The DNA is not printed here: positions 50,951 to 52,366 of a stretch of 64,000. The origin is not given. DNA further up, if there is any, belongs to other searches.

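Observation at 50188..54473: Candidate uncharacterised defence-like operon: double-AAA+ ATPase, low-GC PD-(D/E)xK-like protein, degenerate 2H-phosphoesterase-like protein, orphan fragment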

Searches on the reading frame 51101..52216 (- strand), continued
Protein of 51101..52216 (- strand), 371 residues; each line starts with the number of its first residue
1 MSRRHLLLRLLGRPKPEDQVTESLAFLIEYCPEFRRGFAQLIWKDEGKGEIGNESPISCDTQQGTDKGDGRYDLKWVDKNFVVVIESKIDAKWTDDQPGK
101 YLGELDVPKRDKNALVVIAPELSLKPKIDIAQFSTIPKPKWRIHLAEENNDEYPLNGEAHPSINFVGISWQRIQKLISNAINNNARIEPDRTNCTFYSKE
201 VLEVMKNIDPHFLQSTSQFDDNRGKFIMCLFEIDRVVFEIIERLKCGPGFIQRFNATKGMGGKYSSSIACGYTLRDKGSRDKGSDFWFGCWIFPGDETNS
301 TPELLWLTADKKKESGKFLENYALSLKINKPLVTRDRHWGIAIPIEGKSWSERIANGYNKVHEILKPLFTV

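Call 91: find_related_loci(query=A4, collection=metagenome_contigs, flank=7000)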
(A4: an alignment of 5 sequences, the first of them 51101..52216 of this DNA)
Query A4 (371 aa) in metagenome_contigs; peptide patterns used: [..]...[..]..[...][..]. (x = any residue, [..] = any of these).
154 stretches matched a pattern; 3 encode a relative of the query (tblastn E <= 1e-3); 3 distinct loci.
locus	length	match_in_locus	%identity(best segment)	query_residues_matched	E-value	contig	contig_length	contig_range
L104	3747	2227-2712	28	6-175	6e-17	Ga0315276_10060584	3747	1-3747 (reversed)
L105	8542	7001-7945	26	1-350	1e-15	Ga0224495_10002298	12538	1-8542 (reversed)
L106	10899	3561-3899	30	1-118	4e-7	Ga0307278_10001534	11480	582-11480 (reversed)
